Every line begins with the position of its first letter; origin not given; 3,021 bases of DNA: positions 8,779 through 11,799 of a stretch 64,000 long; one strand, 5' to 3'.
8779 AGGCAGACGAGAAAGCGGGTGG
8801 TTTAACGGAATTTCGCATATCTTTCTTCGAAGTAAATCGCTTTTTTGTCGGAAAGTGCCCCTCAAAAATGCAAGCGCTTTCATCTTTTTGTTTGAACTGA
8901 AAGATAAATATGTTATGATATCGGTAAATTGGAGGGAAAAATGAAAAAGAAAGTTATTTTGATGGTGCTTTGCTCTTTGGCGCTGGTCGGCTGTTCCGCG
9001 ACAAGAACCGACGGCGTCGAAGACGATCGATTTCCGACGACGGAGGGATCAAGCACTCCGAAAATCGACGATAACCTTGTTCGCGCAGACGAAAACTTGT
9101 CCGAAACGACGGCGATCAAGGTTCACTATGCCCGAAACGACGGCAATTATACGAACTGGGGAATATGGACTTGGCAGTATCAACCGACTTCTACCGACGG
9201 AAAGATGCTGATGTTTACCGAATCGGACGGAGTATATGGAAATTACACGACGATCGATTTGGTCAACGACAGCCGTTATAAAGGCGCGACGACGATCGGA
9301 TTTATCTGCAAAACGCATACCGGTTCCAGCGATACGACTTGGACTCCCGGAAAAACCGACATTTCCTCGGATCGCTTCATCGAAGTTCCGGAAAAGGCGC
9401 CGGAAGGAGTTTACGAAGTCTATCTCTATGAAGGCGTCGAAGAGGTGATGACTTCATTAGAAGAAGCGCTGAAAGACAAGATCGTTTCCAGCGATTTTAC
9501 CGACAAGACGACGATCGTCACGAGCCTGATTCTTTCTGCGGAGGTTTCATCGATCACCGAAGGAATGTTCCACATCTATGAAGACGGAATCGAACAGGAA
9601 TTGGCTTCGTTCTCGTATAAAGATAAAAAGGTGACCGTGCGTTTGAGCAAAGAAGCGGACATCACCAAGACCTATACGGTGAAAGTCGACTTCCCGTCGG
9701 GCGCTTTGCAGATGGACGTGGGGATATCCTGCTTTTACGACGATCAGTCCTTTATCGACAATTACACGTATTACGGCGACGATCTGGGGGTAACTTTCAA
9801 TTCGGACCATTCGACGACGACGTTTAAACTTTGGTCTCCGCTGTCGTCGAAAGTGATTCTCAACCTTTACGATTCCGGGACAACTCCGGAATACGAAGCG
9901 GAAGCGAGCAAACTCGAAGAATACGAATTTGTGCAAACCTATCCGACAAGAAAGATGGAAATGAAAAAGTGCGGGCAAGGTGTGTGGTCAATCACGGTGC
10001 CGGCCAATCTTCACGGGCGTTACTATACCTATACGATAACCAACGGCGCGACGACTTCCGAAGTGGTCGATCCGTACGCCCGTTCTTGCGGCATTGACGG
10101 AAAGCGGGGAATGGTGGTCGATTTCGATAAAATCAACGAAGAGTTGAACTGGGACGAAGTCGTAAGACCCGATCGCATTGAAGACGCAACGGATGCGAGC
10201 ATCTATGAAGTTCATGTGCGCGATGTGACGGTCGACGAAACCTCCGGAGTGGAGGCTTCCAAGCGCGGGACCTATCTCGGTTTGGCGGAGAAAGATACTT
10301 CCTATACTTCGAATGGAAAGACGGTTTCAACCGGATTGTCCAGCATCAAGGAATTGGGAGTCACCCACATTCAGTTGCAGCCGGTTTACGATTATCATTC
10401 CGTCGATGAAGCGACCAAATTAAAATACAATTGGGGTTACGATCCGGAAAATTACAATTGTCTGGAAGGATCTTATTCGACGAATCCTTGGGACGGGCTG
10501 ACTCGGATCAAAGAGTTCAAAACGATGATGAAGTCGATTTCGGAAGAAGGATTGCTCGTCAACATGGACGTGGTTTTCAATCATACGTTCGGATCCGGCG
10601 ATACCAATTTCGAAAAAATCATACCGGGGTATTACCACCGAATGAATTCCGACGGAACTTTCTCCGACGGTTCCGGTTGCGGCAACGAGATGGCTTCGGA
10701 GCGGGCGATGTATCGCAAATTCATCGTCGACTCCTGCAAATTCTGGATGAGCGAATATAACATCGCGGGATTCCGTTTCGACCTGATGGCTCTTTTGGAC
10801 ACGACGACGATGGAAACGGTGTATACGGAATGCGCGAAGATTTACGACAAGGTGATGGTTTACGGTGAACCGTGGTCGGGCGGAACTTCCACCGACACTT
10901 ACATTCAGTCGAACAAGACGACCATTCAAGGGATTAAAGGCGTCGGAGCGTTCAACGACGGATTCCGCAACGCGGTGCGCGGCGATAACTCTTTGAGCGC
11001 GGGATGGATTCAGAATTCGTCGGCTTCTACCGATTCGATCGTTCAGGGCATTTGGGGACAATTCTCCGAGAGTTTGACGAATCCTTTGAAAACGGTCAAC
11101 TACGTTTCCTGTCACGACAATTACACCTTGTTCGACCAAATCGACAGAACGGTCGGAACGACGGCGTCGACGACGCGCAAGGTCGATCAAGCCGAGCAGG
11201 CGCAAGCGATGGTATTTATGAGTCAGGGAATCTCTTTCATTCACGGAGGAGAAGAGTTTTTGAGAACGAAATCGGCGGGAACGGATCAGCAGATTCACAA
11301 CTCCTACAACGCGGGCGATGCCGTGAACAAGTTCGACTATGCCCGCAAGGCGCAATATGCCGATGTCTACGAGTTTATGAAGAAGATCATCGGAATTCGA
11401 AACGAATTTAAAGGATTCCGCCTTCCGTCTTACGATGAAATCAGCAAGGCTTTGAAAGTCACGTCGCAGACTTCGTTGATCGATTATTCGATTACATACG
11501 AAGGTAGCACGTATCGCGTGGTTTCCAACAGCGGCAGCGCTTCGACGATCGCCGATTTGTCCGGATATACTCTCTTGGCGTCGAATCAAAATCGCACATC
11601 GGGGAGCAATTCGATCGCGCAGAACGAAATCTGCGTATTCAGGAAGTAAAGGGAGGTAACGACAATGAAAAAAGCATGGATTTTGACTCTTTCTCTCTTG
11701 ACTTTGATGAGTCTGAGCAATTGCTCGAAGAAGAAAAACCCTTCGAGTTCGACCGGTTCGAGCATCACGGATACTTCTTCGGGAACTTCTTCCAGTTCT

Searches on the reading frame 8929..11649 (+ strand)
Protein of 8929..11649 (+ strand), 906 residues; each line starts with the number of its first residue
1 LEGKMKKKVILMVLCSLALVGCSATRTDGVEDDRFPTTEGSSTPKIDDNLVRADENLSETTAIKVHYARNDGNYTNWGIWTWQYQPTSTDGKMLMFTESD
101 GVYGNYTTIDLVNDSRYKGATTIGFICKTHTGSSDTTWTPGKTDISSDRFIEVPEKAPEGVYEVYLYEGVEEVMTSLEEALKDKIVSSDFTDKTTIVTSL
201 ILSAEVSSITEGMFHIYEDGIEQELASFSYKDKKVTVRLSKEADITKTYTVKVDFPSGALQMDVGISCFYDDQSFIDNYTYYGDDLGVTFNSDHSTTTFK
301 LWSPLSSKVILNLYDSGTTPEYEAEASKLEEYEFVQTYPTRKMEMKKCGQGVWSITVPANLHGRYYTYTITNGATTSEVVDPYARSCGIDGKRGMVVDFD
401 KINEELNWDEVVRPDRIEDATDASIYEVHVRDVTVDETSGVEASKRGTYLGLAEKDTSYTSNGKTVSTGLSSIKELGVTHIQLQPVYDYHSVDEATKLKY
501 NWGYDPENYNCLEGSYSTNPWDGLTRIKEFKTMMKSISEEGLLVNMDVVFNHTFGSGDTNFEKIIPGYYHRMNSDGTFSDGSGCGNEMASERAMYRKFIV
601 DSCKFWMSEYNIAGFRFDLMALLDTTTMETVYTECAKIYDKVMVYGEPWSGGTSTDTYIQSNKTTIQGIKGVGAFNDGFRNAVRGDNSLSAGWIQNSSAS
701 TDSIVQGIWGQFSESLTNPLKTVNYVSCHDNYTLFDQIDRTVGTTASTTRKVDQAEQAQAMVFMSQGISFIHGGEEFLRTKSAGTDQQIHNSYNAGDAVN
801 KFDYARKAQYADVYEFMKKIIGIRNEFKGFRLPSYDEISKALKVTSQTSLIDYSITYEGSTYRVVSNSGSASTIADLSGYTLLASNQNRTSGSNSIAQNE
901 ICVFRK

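Call 41: search_protein_families(library=pfam, proteins=[window:8929-11649:+], max_evalue=0.000001)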
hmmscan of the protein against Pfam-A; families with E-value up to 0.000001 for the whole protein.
window:8929-11649:+ (906 aa): 3 families
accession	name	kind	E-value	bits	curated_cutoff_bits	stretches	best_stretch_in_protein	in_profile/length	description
PF03714.20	PUD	-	1.7e-15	58.1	25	1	63-175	2-97/97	Bacterial pullanase-associated domain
PF00128.31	Alpha-amylase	-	1.3e-13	51.5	22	1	467-553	22-92/446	Alpha amylase, catalytic domain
PF02922.24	CBM_48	-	3.8e-10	40.4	22.4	1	286-384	2-83/83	Carbohydrate-binding module 48 (Isoamylase N-terminal domain)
